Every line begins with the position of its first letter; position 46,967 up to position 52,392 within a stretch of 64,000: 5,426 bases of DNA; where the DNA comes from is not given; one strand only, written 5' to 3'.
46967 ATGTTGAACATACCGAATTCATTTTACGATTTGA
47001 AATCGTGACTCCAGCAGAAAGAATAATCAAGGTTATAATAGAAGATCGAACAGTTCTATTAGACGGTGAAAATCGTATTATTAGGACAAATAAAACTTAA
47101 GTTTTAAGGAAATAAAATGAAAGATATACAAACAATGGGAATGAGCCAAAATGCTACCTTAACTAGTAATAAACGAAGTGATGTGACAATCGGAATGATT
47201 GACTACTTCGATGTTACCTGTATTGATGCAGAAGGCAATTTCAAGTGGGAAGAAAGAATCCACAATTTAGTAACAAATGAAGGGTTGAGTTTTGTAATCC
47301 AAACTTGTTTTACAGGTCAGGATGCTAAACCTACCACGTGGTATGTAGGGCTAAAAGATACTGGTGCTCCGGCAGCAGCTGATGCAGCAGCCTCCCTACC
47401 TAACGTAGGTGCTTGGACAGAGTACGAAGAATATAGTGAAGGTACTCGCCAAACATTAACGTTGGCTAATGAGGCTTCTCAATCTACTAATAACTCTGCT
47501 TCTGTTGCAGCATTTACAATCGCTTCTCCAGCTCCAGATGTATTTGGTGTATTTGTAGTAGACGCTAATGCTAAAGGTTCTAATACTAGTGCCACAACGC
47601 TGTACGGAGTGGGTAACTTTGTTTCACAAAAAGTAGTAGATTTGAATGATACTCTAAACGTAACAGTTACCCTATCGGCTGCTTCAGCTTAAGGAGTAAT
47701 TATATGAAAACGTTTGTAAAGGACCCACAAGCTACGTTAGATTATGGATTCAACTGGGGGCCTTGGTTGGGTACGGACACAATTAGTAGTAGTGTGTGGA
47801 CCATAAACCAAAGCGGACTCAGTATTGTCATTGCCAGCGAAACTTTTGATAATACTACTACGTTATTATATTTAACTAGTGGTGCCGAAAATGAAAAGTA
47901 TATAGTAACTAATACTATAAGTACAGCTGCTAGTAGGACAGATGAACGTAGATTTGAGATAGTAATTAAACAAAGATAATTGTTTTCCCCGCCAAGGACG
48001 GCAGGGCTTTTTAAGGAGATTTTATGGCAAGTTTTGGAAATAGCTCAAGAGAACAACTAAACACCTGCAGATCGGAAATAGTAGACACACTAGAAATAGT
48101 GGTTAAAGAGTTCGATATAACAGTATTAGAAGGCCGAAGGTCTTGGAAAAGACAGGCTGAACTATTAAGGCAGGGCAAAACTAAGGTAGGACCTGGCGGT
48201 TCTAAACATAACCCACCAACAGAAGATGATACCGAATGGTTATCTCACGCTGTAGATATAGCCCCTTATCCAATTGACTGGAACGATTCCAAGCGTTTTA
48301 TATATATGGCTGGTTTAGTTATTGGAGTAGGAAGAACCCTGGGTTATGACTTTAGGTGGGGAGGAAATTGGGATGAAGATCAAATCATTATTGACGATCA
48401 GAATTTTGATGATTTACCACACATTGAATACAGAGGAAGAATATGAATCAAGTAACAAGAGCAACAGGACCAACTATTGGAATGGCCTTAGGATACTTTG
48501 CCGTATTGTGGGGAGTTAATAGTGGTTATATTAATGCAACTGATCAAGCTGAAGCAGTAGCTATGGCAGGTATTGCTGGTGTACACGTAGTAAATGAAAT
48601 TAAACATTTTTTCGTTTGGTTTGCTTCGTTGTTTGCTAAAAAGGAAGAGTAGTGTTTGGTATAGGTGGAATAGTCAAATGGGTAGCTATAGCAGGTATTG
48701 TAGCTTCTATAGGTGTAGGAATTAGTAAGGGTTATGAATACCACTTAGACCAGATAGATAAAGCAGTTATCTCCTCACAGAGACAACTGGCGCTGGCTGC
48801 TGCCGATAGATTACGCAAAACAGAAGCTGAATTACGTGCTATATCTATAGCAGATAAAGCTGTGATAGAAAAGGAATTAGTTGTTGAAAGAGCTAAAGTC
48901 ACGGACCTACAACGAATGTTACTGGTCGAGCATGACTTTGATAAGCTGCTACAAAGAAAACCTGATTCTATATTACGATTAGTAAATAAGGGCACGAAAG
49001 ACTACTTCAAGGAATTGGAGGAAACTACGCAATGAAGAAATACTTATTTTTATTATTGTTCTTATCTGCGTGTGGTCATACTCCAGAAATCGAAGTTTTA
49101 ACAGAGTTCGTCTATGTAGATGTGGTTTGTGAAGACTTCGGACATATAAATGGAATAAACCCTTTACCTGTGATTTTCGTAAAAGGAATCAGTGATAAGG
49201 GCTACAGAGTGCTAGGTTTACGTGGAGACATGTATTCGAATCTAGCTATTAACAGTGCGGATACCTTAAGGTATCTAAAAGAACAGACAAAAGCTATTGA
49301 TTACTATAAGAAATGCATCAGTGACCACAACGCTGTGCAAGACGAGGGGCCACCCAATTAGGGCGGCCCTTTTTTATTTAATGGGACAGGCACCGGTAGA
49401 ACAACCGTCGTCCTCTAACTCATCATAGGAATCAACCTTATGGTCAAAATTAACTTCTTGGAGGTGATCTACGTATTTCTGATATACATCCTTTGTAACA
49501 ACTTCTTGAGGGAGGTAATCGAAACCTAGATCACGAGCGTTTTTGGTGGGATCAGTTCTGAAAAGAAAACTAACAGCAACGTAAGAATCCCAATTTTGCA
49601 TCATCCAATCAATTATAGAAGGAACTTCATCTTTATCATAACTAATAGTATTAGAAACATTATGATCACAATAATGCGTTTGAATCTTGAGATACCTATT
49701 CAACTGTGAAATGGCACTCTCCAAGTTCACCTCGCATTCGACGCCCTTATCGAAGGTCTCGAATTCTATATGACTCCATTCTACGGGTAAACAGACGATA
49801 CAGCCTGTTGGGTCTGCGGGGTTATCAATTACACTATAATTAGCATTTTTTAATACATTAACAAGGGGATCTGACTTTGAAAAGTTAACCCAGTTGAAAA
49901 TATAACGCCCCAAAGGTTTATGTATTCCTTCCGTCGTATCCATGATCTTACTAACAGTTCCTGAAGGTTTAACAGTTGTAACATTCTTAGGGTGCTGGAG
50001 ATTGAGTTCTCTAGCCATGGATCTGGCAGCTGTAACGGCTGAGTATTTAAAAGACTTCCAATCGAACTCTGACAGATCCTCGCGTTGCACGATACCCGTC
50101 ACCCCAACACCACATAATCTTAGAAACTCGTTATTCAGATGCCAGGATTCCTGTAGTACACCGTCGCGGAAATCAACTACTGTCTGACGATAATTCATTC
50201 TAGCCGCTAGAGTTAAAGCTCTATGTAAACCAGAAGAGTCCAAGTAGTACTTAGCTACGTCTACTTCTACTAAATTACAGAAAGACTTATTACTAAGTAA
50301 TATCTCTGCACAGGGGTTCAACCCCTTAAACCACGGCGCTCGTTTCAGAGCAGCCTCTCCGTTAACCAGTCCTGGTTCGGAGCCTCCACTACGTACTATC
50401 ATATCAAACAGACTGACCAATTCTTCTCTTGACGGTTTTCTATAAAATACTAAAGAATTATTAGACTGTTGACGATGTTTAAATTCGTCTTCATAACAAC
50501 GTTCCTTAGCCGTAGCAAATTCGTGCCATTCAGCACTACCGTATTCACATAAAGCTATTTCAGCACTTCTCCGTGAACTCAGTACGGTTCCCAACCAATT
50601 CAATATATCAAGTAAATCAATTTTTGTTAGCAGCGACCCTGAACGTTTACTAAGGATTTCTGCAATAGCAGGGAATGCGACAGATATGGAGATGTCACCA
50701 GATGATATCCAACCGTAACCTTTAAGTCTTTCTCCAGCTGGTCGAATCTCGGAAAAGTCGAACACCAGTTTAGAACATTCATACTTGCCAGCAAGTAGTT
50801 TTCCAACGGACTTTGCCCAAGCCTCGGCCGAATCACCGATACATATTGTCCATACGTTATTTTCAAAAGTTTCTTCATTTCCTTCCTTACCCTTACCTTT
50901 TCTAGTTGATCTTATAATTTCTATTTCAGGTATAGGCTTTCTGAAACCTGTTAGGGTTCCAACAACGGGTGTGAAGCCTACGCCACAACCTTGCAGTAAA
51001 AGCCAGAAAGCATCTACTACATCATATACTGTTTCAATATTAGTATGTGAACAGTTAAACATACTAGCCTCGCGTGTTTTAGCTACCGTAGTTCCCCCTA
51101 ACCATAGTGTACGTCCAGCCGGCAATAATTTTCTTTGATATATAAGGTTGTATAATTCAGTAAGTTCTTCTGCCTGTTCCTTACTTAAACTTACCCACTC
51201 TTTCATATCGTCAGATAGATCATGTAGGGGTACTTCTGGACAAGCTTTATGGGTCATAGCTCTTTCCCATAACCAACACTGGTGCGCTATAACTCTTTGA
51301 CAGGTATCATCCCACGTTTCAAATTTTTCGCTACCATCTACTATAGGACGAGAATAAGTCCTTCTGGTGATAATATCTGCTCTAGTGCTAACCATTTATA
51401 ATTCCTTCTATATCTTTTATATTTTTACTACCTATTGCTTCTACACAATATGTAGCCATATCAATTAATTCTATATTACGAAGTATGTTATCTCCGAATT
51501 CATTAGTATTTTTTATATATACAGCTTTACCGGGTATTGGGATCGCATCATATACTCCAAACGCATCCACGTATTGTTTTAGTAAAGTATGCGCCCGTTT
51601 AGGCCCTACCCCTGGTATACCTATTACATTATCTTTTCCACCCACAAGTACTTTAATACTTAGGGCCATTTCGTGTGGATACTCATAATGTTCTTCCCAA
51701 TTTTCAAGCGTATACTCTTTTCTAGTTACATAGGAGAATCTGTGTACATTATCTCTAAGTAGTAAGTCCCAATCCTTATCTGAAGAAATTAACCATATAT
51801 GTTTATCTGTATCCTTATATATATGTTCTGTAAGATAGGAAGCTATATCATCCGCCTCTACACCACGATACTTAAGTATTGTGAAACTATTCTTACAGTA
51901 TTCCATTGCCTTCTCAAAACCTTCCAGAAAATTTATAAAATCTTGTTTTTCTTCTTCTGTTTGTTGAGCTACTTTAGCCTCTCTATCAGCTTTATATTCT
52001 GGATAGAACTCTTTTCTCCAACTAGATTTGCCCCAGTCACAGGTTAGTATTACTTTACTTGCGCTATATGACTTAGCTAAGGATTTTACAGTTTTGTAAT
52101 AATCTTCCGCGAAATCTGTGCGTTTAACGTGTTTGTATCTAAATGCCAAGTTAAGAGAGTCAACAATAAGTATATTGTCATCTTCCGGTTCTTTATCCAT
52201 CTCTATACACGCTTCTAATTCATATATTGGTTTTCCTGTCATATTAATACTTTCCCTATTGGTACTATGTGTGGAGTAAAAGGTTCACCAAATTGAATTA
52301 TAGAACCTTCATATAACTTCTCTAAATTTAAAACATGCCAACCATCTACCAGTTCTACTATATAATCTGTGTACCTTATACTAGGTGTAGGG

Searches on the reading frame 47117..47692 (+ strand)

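Call 39: search_protein_families(library=pfam, proteins=[window:47117-47692:+], max_evalue=0.01)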
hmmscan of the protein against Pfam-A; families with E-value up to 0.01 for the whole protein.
window:47117-47692:+ (191 aa): 0 families

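Call 57: search_protein_families(library=phrogs, proteins=[window:47117-47692:+], max_evalue=0.01)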
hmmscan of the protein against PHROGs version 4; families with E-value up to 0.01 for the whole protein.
window:47117-47692:+ (191 aa): 2 families
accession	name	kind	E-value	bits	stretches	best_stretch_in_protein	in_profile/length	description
phrog_8123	-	unknown function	3.8e-25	89.7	1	43-189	44-191/192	-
phrog_5417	-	unknown function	0.0032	18.3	1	30-100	13-83/156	-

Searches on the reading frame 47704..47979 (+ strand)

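Call 39: search_protein_families(library=pfam, proteins=[window:47704-47979:+], max_evalue=0.01)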
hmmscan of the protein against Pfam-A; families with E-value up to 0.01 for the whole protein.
window:47704-47979:+ (91 aa): 1 family
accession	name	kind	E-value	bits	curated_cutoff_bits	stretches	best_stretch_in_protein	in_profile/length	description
PF23148.1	Gp77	-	5.9e-22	78.4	27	1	6-86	1-83/84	Podophage GP4 fiber-tail adaptor protein gp77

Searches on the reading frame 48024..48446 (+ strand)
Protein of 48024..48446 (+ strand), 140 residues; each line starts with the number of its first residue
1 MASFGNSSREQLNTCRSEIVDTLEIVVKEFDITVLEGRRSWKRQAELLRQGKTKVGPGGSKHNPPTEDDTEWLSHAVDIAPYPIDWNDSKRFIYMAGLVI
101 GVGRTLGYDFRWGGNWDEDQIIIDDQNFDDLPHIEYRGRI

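Call 39: search_protein_families(library=pfam, proteins=[window:48024-48446:+], max_evalue=0.01)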
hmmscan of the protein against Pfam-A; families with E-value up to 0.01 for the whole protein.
window:48024-48446:+ (140 aa): 0 families

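Call 56: search_protein_families(library=ncbifam, proteins=[window:48024-48446:+], max_evalue=0.1)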
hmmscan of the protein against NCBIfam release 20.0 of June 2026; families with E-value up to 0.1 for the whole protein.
window:48024-48446:+ (140 aa): 0 families

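Call 57: search_protein_families(library=phrogs, proteins=[window:48024-48446:+], max_evalue=0.01)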
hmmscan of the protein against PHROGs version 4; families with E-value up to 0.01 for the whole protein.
window:48024-48446:+ (140 aa): 4 families
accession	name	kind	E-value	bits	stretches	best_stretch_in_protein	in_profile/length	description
phrog_465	-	lysis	5.8e-29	102.3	1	2-136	43-165/292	endolysin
phrog_6523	-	lysis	1.8e-06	29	1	30-137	37-130/255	endolysin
phrog_2649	-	lysis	0.0019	19.1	1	29-119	33-119/261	endolysin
phrog_15351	-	lysis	0.0024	18.3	1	30-135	41-135/289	endolysin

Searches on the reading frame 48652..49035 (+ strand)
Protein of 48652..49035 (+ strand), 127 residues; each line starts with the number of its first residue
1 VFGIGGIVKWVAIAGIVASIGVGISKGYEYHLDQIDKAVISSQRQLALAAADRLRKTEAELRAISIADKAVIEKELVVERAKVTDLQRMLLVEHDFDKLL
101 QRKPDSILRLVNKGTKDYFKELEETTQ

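Call 39: search_protein_families(library=pfam, proteins=[window:48652-49035:+], max_evalue=0.01)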
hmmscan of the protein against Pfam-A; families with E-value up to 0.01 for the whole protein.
window:48652-49035:+ (127 aa): 1 family
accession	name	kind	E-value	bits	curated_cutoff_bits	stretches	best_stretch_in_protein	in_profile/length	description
PF03902.18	Gal4_dimer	-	0.0053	17.4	22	1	87-116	19-48/54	Gal4-like dimerisation domain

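Call 56: search_protein_families(library=ncbifam, proteins=[window:48652-49035:+], max_evalue=0.1)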
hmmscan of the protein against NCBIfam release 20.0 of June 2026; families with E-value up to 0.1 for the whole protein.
window:48652-49035:+ (127 aa): 1 family
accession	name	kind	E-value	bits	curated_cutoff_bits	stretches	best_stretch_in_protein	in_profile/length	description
NF010716.0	PRK14118.1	equivalog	0.073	12.4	409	1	23-90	154-219/227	2,3-diphosphoglycerate-dependent phosphoglycerate mutase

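Call 57: search_protein_families(library=phrogs, proteins=[window:48652-49035:+], max_evalue=0.01)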
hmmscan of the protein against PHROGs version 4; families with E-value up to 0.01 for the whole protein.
window:48652-49035:+ (127 aa): 1 family
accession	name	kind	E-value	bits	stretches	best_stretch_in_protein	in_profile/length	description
phrog_739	-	lysis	7.9e-05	23.9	1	9-127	5-122/122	Rz-like spanin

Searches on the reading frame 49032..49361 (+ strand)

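Call 39: search_protein_families(library=pfam, proteins=[window:49032-49361:+], max_evalue=0.01)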
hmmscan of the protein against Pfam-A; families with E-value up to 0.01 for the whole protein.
window:49032-49361:+ (109 aa): 1 family
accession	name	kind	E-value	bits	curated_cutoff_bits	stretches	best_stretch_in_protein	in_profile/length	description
PF13181.12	TPR_8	-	0.005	17.3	25.7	0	74-97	6-29/34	Tetratricopeptide repeat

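Call 56: search_protein_families(library=ncbifam, proteins=[window:49032-49361:+], max_evalue=0.1)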
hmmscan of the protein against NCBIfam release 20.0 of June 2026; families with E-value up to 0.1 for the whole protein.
window:49032-49361:+ (109 aa): 0 families

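Call 57: search_protein_families(library=phrogs, proteins=[window:49032-49361:+], max_evalue=0.01)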
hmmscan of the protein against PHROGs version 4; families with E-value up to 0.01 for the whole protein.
window:49032-49361:+ (109 aa): 1 family
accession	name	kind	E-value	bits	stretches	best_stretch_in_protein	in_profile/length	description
phrog_812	-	lysis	1.7e-06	29.1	1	2-101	5-96/102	Rz-like spanin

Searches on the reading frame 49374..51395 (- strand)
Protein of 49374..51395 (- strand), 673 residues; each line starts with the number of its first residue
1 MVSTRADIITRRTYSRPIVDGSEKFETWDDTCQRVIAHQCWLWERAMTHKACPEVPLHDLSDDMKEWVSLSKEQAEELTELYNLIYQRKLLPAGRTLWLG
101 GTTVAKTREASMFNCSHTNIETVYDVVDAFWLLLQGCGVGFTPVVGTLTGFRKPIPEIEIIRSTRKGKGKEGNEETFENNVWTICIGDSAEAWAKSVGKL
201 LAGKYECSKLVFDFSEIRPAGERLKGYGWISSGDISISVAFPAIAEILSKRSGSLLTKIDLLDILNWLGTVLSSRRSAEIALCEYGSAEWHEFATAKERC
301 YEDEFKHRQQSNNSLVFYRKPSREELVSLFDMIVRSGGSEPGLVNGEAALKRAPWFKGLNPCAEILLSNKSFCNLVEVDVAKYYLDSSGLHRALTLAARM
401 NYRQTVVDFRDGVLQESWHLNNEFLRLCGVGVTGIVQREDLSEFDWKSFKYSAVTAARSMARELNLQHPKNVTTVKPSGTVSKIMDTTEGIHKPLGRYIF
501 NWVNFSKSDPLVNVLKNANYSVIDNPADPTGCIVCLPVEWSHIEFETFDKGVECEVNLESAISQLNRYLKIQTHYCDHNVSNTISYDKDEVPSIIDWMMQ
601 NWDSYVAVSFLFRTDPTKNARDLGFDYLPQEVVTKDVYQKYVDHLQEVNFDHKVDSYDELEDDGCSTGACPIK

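Call 40: search_protein_families(library=pfam, proteins=[window:49374-51395:-], max_evalue=0.01)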
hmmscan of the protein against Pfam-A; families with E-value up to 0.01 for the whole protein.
window:49374-51395:- (673 aa): 4 families
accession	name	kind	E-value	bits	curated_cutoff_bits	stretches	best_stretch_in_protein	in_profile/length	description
PF17975.6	RNR_Alpha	-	5.3e-11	43.4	26.4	1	7-102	22-101/101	Ribonucleotide reductase alpha domain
PF02867.20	Ribonuc_red_lgC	-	6.6e-07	28.8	23.9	1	342-437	187-293/523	Ribonucleotide reductase, barrel domain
PF21995.1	RNR-II_ins_dom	-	9.2e-05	23.1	27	1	183-246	36-105/107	B12-dependent ribonucleotide reductase, insertion domain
PF00317.26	Ribonuc_red_lgN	-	0.0098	16.4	28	0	18-102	19-74/77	Ribonucleotide reductase, all-alpha domain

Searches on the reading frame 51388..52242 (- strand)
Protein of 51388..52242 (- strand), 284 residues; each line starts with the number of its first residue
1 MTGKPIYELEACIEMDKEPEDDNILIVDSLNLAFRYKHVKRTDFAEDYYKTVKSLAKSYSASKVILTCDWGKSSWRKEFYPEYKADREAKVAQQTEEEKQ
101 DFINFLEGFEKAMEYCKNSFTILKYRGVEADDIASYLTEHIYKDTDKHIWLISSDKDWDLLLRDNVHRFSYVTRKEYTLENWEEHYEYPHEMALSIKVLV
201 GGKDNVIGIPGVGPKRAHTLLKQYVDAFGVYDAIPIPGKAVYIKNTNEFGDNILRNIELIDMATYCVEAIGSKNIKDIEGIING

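Call 40: search_protein_families(library=pfam, proteins=[window:51388-52242:-], max_evalue=0.01)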
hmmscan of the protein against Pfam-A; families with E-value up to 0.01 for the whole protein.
window:51388-52242:- (284 aa): 2 families
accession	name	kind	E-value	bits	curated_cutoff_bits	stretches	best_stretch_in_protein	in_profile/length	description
PF02739.22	5_3_exonuc_N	-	2.5e-15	57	34.3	1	24-186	2-163/164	5'-3' exonuclease, N-terminal resolvase-like domain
PF01367.25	5_3_exonuc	-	2.3e-06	28.4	40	1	195-262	8-76/97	5'-3' exonuclease, C-terminal SAM fold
